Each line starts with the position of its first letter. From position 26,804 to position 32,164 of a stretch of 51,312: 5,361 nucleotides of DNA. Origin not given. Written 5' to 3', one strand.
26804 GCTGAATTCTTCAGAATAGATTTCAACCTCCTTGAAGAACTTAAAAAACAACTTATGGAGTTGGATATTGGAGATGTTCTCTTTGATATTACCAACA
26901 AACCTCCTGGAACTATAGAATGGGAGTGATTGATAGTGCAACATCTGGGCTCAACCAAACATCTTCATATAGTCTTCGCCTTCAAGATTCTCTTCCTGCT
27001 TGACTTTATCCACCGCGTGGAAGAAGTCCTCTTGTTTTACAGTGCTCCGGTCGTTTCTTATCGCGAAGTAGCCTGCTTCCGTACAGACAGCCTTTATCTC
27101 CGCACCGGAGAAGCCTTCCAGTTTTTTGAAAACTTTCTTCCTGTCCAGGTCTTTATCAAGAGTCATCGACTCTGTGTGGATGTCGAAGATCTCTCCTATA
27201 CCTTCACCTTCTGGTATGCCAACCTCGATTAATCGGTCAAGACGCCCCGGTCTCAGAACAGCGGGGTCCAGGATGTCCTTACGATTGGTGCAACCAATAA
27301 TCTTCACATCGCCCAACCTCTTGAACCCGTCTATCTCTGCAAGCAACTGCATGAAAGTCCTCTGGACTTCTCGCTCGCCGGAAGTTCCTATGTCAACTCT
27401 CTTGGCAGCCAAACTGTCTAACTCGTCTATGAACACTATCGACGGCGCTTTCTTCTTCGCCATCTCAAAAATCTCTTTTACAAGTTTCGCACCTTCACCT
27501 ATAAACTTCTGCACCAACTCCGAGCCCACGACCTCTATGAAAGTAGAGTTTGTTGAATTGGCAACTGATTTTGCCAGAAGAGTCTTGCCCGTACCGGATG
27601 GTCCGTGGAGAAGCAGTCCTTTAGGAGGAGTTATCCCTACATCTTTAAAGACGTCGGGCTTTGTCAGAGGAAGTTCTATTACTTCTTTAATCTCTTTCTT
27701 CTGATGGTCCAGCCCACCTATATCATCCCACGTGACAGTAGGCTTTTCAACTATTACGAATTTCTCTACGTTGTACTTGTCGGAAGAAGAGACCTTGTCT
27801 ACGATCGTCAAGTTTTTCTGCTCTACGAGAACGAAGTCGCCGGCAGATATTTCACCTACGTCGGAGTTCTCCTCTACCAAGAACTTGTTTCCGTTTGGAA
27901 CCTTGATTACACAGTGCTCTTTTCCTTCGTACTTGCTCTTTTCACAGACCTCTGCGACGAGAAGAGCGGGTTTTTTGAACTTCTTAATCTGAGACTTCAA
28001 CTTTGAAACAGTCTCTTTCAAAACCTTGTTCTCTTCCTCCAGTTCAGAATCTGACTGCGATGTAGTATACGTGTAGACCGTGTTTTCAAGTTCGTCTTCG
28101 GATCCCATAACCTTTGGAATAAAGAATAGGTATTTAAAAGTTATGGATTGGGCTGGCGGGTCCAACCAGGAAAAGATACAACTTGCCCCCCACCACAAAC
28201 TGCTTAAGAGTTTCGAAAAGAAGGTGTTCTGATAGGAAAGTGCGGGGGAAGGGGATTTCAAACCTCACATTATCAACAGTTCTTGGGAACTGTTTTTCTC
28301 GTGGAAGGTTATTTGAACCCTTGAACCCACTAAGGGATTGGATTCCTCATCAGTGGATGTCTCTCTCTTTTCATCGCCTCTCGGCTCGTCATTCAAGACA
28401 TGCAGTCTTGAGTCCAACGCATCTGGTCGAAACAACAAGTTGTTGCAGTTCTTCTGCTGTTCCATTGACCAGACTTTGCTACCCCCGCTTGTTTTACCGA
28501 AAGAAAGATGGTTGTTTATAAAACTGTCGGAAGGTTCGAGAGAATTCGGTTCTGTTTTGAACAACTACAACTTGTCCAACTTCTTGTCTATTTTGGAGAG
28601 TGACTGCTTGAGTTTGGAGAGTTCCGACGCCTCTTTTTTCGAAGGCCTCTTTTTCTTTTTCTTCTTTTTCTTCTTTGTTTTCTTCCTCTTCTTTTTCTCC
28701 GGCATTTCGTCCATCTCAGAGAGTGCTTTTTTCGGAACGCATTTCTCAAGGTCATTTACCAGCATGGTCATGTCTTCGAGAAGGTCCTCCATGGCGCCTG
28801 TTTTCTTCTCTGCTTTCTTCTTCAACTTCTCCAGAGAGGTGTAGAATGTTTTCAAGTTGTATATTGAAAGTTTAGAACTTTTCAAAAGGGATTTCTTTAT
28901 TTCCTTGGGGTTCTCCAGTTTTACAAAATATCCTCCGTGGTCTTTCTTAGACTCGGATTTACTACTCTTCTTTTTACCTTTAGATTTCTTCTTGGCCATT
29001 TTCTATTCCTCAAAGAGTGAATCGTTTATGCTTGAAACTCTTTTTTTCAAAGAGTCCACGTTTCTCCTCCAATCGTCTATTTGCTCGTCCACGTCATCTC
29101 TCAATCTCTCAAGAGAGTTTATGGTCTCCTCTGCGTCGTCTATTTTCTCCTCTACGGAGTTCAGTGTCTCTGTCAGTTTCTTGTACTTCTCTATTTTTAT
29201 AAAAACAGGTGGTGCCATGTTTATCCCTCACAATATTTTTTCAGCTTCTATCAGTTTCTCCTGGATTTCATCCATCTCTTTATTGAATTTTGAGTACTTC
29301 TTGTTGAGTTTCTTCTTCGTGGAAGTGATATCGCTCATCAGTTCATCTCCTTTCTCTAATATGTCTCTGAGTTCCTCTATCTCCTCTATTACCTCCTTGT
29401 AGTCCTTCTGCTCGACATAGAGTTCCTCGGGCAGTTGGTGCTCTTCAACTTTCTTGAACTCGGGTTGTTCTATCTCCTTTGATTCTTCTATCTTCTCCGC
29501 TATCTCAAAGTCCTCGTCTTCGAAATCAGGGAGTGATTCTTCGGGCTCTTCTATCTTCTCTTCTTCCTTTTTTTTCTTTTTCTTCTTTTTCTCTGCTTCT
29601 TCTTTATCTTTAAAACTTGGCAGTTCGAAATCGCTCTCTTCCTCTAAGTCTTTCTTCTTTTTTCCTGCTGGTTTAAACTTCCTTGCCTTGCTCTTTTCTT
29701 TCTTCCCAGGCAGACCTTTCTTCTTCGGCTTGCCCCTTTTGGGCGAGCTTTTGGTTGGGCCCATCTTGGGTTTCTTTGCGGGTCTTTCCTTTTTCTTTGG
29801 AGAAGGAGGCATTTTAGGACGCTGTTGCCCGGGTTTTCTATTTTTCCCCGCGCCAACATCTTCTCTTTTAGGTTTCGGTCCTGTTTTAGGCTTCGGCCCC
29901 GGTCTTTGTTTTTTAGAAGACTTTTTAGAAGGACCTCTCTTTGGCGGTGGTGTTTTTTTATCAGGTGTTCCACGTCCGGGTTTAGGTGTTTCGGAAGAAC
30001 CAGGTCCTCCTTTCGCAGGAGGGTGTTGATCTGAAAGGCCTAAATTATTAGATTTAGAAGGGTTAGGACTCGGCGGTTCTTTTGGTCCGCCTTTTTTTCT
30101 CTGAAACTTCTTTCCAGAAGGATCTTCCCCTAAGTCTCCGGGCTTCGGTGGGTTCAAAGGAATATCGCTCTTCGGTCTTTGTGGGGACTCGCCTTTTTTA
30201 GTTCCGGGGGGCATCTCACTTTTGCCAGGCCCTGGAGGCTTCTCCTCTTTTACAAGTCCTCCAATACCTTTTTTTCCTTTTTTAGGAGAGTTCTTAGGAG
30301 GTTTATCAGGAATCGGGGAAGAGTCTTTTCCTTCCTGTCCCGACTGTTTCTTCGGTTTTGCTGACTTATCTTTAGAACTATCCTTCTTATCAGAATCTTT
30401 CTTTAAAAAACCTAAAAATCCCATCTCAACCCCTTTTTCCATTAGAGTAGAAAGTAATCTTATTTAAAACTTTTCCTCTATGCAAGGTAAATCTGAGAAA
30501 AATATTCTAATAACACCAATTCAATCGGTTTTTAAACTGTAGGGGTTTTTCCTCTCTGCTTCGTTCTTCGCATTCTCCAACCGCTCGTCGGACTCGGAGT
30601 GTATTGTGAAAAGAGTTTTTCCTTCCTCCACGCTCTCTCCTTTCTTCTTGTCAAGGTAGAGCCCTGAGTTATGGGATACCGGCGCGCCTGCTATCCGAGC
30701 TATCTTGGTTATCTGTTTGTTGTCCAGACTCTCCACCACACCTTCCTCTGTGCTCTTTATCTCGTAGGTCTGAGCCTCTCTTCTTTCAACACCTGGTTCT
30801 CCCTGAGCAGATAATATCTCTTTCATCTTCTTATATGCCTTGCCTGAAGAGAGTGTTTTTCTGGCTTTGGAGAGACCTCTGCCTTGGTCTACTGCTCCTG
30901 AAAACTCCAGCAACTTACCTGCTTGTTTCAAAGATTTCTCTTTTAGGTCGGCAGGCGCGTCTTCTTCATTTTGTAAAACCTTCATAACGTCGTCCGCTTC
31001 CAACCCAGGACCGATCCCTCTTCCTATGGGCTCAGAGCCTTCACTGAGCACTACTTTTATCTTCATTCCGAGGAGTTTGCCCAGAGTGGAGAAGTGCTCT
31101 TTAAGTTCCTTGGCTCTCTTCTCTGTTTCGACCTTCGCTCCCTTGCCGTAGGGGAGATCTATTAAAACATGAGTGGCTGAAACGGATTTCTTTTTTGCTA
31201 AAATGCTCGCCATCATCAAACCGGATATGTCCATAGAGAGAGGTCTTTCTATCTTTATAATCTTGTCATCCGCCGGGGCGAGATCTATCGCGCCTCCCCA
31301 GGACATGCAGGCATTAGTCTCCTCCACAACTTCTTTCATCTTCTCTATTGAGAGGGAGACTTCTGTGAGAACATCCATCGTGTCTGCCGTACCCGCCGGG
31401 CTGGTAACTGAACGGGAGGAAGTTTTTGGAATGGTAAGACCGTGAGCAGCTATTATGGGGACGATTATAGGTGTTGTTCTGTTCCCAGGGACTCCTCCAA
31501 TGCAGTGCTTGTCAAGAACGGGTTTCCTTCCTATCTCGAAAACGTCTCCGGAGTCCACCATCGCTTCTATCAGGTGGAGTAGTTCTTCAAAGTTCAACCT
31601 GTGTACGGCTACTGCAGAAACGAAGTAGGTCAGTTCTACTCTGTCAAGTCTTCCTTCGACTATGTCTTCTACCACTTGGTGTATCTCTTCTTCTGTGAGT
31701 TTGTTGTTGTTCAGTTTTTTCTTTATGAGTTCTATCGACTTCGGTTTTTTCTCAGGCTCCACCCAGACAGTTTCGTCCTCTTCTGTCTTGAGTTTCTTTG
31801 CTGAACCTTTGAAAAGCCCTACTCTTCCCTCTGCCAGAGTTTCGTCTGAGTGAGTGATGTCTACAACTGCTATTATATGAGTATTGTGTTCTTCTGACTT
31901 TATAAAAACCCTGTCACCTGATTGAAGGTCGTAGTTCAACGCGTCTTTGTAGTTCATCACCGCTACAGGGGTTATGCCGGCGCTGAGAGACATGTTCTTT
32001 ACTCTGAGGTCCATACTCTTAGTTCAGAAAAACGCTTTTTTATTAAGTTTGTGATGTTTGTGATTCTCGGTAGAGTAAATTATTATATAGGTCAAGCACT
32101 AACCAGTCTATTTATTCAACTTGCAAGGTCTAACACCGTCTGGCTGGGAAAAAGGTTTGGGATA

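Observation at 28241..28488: tRNA-Leu(CAA) split by three introns, two at non-canonical positions, hidden under three track ORFs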

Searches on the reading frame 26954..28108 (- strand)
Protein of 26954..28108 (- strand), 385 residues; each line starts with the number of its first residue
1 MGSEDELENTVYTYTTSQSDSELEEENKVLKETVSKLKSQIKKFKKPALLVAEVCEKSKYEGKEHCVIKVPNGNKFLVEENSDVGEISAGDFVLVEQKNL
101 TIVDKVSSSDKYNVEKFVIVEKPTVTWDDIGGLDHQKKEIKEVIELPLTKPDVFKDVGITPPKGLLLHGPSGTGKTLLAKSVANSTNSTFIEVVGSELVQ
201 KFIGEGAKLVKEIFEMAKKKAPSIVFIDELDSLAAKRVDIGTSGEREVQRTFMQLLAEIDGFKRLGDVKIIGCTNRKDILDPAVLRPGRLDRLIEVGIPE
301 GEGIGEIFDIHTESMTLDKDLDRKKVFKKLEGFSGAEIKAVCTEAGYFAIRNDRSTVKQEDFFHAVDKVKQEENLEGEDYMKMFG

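Call 9: find_homologous_proteins(query=window:26954-28108:-, max_evalue=1e-30)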
Query window:26954-28108:- (385 aa): 7994 proteins with E <= 1e-30 among 8000 candidates; the best 120 are listed.
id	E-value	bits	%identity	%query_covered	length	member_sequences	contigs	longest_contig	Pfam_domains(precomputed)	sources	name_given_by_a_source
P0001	7.8e-246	834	100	100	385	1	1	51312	PF07724.21,PF00004.36,PF17862.8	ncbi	-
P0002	1.6e-164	566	66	99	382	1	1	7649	PF07724.21,PF16450.12,PF00004.36,PF13401.13,PF05496.19,PF17862.8,PF13191.13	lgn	-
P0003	3.7e-163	562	66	99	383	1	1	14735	PF07724.21,PF16450.12,PF00004.36,PF13401.13,PF05496.19,PF17862.8,PF13191.13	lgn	-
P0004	5.4e-163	561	66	99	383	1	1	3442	PF07724.21,PF00004.36,PF13401.13,PF05496.19,PF17862.8,PF07728.21,PF13191.13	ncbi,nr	ncbi:AAA family ATPase [Candidatus Woesearchaeota archaeon]|nr:MAG: AAA family ATPase [Candidatus Wo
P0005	6.1e-163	561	65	99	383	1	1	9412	PF07724.21,PF00004.36,PF13401.13,PF17862.8,PF07728.21,PF13191.13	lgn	-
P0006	7.3e-163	561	59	98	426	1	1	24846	PF16450.12,PF00004.36,PF17862.8,PF07728.21,PF13191.13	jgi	-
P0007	1.0e-162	560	65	99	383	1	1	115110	PF07724.21,PF00004.36,PF13401.13,PF17862.8,PF07728.21,PF13191.13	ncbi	-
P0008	2.7e-162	559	67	100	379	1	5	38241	PF07724.21,PF00004.36,PF17862.8,PF07728.21,PF13191.13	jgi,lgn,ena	jgi:proteasome regulatory subunit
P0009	1.1e-161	557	67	100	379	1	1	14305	PF07724.21,PF00004.36,PF17862.8,PF07728.21,PF13191.13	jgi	jgi:proteasome regulatory subunit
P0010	1.3e-161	557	67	99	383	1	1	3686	PF07724.21,PF16450.12,PF00004.36,PF05496.19,PF17862.8,PF13191.13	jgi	-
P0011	1.3e-161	557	67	93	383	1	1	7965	PF07724.21,PF00004.36,PF17862.8,PF07728.21,PF13191.13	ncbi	-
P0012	3.8e-161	555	69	99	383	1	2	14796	PF07724.21,PF00004.36,PF13401.13,PF05496.19,PF17862.8,PF07728.21,PF13191.13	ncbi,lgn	-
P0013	3.9e-161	555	68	98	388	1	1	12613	PF07724.21,PF00004.36,PF13401.13,PF05496.19,PF17862.8,PF07728.21,PF13191.13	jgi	jgi:proteasome regulatory subunit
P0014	4.6e-161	555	67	99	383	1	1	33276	PF07724.21,PF00004.36,PF05496.19,PF17862.8,PF07728.21,PF13191.13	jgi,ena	-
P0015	5.1e-161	555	66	100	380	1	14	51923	PF07724.21,PF16450.12,PF00004.36,PF17862.8,PF07728.21,PF13191.13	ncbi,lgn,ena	-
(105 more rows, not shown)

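Call 10: find_encoding_contigs(protein=P0001, flank=2000, max_places=3)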
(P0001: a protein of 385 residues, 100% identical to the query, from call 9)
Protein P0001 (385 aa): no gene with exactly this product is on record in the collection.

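Call 11: find_encoding_contigs(protein=P0012, flank=4000, max_places=3)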
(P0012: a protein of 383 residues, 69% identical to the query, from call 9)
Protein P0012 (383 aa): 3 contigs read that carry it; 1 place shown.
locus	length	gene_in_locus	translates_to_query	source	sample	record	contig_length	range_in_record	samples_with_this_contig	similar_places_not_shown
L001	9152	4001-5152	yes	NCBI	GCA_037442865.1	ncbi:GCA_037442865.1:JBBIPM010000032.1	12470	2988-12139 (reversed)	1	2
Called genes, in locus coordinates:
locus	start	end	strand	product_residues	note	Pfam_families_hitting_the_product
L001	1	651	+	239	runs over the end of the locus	-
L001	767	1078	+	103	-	-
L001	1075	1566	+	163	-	PF14367:DUF4411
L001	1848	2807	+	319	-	PF05496:RuvB_N (weak), PF00004:AAA, PF13177:DNA_pol3_delta2 (weak), PF08542:Rep_fac_C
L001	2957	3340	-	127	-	-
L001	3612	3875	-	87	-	PF05239:PRC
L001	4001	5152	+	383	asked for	PF05496:RuvB_N (faint), PF13191:AAA_16 (faint), PF00004:AAA, PF07724:AAA_2 (weak), PF07728:AAA_5 (faint), PF13401:AAA_22 (faint), PF17862:AAA_lid_3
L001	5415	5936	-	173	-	-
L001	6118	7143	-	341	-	PF25133:TYW2_N_2, PF02475:TRM5-TYW2_MTfase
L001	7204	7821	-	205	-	PF00892:EamA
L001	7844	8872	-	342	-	PF00752:XPG_N, PF00867:XPG_I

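Call 12: find_encoding_contigs(protein=P0003, flank=4000, max_places=3)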
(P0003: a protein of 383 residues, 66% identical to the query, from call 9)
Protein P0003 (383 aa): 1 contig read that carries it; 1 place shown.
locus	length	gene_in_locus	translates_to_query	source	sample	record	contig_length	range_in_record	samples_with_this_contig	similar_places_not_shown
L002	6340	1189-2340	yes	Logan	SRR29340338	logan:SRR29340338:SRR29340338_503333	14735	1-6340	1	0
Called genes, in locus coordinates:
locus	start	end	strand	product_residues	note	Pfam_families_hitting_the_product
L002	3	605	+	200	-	?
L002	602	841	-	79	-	PF09834:DUF2061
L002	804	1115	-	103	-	PF05239:PRC (weak)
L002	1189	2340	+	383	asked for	PF05496:RuvB_N (faint), PF16450:Prot_ATP_ID_OB_C (faint), PF13191:AAA_16 (faint), PF00004:AAA, PF07724:AAA_2 (weak), PF13401:AAA_22 (faint), PF17862:AAA_lid_3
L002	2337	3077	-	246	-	-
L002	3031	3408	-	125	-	-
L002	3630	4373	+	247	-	PF07934:OGG_N, PF00633:HHH (weak)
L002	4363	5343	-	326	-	PF18093:Trm5_N (faint), PF25133:TYW2_N_2, PF02475:TRM5-TYW2_MTfase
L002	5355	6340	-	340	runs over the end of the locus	PF00752:XPG_N, PF00867:XPG_I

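Call 44: list_cluster_members(proteins=[P0001])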
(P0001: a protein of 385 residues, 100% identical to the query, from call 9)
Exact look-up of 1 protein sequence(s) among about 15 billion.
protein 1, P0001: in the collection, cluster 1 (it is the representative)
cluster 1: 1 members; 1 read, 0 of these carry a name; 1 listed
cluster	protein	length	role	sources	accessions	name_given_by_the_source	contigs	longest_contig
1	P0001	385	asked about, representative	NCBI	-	-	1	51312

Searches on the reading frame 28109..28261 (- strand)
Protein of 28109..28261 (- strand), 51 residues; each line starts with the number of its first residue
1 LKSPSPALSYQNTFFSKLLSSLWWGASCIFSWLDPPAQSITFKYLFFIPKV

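Call 50: search_protein_families(library=pfam, proteins=[window:28109-28261:-], max_evalue=1)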
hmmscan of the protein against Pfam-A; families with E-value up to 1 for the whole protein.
window:28109-28261:- (51 aa): 1 family
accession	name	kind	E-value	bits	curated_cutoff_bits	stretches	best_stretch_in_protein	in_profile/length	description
PF01359.24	Transposase_1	-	0.14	12.5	24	1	5-44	18-58/80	Transposase (partial DDE domain)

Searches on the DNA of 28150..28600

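Call 52: search_rna_families(source=window, start=28150, end=28600, threshold=evalue, max_evalue=10, show_alignments=3)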
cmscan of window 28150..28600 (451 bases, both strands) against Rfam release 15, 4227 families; matches with E-value up to 10: 3.
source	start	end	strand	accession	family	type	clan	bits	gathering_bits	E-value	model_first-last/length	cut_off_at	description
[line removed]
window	28198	28299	+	RF02766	Ysr49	Gene; sRNA;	-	15.5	95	1.7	1-124/124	no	Yersinia sRNA 49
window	28341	28378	-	RF01128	sR43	Gene; snRNA; snoRNA; CD-box;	-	9.4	45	8.9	1-56/56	no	Small nucleolar RNA sR42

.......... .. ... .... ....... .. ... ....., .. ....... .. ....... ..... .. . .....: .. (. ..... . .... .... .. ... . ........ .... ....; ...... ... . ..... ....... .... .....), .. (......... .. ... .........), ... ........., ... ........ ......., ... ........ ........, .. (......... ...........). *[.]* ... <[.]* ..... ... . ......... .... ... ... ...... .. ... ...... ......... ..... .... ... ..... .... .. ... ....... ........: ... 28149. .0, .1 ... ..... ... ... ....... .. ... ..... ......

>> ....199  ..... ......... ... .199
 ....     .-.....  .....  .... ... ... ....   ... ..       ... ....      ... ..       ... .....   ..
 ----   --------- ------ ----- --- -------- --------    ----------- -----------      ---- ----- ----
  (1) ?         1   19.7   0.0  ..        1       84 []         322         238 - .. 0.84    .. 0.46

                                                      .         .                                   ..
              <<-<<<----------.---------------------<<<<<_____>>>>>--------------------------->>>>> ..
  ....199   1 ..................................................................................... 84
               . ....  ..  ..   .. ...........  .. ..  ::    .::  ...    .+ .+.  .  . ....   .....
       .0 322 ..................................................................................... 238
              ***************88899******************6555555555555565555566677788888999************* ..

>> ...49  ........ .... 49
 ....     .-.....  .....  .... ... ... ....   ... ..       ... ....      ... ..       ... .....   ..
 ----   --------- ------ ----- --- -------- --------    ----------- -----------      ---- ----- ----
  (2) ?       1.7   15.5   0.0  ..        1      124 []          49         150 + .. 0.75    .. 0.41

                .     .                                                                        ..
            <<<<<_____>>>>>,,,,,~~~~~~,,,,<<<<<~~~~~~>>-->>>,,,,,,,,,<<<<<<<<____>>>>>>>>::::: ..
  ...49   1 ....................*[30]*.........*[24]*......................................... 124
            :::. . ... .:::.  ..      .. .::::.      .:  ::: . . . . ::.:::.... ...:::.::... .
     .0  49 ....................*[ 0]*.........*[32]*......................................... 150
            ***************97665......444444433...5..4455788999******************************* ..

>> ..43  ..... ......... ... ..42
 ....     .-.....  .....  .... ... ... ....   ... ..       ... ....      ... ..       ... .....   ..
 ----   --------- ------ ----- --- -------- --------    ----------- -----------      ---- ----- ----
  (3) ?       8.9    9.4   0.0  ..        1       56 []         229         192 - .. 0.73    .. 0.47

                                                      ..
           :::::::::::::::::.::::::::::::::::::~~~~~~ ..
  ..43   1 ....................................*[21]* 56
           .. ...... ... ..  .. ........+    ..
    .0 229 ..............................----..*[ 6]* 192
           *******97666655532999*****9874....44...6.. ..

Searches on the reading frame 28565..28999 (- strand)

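Call 32: search_protein_families(library=pfam, proteins=[window:28565-28999:-], max_evalue=0.01)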
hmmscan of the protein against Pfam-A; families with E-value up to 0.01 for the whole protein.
window:28565-28999:- (144 aa): 2 families
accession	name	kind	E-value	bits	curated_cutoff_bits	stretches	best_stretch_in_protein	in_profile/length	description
PF13339.11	AATF-Che1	-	0.0039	18.2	24.7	1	34-141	25-123/137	Apoptosis antagonizing transcription factor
PF25009.1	DUF7785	-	0.0094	16.8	27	1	70-140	4-73/98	Domain of unknown function (DUF7785)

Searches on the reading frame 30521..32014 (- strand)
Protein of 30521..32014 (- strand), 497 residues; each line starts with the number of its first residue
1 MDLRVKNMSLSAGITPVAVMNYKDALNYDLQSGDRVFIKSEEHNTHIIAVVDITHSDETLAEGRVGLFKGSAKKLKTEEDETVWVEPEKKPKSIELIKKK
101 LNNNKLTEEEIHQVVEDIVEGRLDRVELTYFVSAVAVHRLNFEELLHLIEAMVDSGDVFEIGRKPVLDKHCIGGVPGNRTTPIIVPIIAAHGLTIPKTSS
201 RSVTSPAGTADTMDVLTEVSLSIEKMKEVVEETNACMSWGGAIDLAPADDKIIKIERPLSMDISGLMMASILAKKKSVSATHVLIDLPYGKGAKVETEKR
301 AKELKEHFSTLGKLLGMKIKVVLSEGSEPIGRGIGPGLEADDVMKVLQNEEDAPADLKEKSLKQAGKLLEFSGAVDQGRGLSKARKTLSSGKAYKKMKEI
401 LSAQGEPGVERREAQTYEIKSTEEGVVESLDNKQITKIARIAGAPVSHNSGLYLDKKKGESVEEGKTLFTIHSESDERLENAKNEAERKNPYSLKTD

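Call 7: find_encoding_contigs(protein=window:30521-32014:-, flank=3000, max_places=6)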
Protein window:30521-32014:- (497 aa): no gene with exactly this product is on record in the collection.
